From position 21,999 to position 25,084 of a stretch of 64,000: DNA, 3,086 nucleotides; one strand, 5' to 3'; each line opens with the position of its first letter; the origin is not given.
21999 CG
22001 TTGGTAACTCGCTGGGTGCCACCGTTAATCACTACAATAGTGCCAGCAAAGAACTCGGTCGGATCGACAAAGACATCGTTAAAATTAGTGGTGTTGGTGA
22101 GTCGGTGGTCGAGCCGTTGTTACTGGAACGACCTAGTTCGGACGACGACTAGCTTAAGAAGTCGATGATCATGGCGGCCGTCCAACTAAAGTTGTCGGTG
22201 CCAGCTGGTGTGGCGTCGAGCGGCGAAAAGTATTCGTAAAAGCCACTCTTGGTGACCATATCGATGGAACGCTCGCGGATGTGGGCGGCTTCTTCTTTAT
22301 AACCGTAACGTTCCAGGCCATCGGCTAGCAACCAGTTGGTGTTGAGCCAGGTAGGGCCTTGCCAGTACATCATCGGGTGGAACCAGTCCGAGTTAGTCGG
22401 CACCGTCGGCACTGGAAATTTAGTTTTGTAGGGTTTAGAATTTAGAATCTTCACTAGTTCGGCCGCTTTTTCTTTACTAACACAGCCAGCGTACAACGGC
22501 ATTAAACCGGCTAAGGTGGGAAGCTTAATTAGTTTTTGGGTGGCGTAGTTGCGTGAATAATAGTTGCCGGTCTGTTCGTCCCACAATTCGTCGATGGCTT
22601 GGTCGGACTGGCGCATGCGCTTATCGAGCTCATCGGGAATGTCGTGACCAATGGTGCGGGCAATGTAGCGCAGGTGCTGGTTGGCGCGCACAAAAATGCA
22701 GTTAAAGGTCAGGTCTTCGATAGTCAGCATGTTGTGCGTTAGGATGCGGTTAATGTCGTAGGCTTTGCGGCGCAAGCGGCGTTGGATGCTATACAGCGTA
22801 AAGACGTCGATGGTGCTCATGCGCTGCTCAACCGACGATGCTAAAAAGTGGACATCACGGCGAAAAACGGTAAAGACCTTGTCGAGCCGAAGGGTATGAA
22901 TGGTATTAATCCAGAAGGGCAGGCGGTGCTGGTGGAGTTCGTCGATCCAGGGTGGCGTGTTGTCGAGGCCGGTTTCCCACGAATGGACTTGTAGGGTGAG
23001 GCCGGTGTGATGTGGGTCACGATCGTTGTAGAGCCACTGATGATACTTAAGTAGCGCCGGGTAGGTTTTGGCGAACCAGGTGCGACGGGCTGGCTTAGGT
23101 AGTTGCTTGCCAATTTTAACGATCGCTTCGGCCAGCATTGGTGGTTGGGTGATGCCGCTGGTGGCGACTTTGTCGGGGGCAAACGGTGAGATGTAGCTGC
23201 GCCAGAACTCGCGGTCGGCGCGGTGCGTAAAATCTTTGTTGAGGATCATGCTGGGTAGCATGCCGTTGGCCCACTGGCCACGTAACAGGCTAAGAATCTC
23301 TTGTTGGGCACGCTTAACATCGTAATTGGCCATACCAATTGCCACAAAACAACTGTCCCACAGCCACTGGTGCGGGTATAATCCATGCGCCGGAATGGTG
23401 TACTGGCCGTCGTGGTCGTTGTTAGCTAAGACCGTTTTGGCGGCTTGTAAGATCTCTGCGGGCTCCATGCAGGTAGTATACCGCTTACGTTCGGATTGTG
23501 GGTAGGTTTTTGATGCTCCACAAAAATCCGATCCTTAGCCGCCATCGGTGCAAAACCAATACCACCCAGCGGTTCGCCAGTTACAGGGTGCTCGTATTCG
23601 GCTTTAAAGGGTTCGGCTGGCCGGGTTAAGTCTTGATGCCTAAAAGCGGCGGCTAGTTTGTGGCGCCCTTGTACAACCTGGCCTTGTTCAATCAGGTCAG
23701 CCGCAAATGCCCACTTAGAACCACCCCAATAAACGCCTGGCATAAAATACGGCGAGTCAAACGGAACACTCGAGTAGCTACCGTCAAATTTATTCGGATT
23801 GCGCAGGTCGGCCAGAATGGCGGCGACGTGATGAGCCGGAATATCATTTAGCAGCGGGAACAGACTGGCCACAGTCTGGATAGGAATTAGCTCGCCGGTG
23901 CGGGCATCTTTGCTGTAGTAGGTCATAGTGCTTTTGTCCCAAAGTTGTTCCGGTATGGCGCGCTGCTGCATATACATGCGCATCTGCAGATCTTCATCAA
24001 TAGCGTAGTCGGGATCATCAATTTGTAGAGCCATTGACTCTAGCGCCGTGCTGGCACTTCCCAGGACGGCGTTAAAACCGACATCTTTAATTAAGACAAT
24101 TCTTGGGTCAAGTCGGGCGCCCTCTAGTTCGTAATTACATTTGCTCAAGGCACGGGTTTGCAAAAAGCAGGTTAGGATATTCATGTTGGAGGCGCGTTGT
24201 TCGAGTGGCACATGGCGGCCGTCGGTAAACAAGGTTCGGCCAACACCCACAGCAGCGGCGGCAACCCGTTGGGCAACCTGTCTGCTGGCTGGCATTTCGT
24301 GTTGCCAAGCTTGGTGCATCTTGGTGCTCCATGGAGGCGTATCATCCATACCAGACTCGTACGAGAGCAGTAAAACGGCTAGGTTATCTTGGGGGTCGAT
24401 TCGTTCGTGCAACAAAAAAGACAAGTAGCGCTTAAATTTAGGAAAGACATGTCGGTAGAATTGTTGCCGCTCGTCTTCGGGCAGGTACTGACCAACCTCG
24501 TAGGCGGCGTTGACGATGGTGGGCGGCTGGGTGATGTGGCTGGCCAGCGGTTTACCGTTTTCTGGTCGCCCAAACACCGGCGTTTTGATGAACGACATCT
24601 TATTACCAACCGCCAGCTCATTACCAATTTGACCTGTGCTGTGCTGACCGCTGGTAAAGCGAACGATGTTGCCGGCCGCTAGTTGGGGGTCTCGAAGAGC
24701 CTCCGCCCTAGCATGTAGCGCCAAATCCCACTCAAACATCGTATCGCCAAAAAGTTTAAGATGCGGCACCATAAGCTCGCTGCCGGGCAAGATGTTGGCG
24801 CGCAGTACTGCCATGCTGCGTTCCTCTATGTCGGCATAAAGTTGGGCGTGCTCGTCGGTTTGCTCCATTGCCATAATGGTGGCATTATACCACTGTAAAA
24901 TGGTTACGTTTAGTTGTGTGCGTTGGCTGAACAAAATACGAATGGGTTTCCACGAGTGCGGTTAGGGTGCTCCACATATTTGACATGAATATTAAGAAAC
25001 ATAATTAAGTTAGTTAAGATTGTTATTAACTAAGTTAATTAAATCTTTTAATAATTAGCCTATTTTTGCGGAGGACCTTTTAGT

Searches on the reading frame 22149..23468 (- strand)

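Call 15: search_protein_families(library=pfam, proteins=[window:22149-23468:-], max_evalue=0.00001)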
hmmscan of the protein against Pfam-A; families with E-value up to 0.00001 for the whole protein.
window:22149-23468:- (439 aa): 2 families
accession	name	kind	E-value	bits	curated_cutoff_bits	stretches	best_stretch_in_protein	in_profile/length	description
PF22422.2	MGH1-like_GH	-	1.8e-86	291.3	27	1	31-430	1-356/356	Mannosylglycerate hydrolase MGH1-like glycoside hydrolase domain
PF01204.24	Trehalase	-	2.5e-14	53.5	21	1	107-408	179-465/512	Trehalase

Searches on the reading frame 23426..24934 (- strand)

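Call 15: search_protein_families(library=pfam, proteins=[window:23426-24934:-], max_evalue=0.00001)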
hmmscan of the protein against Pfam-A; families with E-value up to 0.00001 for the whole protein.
window:23426-24934:- (502 aa): 1 family
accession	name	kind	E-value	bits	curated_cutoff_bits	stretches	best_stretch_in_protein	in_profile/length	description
PF22422.2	MGH1-like_GH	-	9.7e-41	140.9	27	1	66-461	4-353/356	Mannosylglycerate hydrolase MGH1-like glycoside hydrolase domain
